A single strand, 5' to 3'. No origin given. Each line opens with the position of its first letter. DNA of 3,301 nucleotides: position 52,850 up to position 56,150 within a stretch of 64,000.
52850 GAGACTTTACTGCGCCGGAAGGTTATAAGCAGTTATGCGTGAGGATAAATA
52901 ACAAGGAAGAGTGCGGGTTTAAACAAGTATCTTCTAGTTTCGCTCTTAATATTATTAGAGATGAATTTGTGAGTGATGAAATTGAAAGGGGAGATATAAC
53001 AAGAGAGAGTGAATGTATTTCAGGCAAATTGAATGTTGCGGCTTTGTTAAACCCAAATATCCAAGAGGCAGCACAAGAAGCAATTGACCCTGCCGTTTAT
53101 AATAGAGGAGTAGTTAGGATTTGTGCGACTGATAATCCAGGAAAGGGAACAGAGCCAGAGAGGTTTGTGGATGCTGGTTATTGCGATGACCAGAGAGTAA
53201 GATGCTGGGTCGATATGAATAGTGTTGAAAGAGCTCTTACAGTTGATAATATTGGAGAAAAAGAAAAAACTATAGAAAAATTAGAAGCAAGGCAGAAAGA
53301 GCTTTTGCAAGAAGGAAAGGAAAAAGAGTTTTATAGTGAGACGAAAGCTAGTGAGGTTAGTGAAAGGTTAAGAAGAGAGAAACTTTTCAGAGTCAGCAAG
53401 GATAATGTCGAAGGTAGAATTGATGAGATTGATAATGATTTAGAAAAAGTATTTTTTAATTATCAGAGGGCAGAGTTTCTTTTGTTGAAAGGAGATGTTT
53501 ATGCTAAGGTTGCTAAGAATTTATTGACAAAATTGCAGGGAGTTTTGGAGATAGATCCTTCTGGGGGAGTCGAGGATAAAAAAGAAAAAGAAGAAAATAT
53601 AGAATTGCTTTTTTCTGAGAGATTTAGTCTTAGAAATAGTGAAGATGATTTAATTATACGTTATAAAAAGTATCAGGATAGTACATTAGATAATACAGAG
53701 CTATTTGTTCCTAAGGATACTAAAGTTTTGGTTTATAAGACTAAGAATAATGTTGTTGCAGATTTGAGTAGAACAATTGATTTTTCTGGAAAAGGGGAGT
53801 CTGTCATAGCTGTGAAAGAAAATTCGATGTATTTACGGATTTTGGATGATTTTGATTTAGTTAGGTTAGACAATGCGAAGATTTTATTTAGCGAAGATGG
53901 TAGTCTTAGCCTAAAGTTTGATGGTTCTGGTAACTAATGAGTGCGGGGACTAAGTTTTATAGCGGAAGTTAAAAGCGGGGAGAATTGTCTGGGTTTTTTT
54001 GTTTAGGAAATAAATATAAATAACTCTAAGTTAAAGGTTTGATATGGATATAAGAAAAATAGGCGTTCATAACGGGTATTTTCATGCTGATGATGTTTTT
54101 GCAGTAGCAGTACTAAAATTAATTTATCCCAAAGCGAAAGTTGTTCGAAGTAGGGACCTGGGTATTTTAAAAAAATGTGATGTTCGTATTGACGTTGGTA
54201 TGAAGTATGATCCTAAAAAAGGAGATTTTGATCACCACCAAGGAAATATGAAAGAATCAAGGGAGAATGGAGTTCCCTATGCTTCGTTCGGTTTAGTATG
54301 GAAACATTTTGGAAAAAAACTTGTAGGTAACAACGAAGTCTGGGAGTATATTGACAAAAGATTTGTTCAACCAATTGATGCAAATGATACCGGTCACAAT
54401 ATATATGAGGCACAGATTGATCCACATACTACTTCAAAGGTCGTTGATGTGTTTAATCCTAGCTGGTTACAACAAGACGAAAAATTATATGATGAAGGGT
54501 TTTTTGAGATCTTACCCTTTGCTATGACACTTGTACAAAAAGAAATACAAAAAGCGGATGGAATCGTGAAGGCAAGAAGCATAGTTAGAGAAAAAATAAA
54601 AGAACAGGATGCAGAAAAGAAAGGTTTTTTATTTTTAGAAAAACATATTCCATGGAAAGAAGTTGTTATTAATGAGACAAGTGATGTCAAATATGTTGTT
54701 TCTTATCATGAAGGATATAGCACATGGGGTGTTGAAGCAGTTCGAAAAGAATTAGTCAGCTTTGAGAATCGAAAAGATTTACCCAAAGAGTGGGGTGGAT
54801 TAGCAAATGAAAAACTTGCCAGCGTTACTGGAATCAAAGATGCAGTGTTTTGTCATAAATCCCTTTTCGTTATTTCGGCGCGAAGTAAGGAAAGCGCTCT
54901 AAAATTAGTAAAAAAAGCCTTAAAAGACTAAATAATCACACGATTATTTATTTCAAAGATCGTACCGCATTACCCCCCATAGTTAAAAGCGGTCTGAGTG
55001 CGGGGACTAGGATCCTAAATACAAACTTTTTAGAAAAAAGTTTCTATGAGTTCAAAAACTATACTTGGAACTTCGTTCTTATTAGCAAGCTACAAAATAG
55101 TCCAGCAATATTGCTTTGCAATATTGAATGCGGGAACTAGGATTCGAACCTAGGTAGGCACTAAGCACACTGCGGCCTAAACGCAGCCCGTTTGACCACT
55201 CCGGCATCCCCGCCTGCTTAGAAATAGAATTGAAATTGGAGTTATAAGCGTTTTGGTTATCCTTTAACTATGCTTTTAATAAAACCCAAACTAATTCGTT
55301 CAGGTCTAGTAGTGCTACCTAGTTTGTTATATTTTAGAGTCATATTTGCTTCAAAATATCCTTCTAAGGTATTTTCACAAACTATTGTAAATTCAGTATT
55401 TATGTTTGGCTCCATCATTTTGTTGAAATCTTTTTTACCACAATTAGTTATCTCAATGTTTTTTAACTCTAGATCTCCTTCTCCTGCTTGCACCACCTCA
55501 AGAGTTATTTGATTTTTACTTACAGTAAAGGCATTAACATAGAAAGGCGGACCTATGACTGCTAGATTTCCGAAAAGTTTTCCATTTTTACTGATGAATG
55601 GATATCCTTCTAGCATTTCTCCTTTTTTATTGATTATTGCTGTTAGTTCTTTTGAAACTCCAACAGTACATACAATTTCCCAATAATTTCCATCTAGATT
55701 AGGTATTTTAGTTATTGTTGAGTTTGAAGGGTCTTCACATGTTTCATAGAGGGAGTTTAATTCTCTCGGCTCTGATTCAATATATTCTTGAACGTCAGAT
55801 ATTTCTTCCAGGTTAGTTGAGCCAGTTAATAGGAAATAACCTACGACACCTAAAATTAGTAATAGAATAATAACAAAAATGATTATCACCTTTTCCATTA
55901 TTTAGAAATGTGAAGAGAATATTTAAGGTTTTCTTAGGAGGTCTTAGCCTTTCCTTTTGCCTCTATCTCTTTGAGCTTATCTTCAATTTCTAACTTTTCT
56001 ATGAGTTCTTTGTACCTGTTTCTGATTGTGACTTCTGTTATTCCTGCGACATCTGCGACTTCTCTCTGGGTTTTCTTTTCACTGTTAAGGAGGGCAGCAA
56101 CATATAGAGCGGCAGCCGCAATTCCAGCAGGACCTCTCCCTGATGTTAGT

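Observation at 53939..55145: Nested direct repeats resembling the tRNA-Leu 3' end bracket the MYG1-like gene - possible integration scars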

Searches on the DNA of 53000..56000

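Call 9: search_rna_families(source=window, start=53000, end=56000, threshold=evalue, max_evalue=10, show_alignments=3)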
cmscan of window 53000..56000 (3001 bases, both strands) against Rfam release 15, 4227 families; matches with E-value up to 10: 3.
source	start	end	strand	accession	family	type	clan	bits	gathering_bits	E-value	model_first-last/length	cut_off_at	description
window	55129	55213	-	RF00005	tRNA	Gene; tRNA;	CL00001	53.6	29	4.9e-10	1-71/71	no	tRNA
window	55131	55180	+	RF04351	Plastid-psbl-rps4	Cis-reg;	-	17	68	4.6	1-53/53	no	Plastid-psbl-rps4 3UTR RNA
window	55649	55717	-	RF00571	SNORD65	Gene; snRNA; snoRNA; CD-box;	CL00057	14.9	41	9.3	1-73/73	no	Small nucleolar RNA SNORD65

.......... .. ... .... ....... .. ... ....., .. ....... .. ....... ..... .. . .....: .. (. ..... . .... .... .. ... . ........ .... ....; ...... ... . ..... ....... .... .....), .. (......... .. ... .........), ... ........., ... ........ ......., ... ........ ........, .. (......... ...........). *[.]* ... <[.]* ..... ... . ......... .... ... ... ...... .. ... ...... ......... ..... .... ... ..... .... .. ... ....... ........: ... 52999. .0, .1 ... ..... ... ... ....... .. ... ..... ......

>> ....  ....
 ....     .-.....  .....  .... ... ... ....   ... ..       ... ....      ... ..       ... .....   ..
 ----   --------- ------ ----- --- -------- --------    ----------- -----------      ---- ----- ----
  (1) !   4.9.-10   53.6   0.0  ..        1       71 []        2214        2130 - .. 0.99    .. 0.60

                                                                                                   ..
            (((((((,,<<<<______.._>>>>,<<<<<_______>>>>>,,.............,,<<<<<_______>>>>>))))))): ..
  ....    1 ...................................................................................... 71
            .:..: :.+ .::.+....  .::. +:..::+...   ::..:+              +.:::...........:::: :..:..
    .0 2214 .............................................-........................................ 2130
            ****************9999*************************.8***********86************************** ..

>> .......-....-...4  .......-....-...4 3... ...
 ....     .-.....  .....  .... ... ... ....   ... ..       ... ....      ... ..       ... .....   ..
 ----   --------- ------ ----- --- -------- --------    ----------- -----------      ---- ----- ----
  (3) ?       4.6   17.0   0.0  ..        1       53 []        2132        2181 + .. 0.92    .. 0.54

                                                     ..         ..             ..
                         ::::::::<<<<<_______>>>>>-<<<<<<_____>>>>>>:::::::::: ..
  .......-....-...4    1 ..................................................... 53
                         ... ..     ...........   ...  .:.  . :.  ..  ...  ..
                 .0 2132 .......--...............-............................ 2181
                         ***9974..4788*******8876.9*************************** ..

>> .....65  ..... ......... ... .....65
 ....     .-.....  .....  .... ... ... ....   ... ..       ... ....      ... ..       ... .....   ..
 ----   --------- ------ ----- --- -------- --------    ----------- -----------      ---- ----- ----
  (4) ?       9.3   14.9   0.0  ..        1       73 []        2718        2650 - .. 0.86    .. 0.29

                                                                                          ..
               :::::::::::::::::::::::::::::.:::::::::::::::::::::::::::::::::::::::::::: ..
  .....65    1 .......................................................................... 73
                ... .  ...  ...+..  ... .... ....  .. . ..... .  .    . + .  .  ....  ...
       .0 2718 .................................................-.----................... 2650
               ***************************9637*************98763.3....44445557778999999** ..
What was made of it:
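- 55012..55128 (.): Module X, between the echo and the tRNA. It holds hairpin P_c (55019-55047), hairpin P_b (55068-55078), the conserved block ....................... (55082-55104) and hairpin P_a (55106-55126). GGACTA (55004-55009) can pair with TAGTCC (55098-55103). X matches no Rfam family (call 9).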
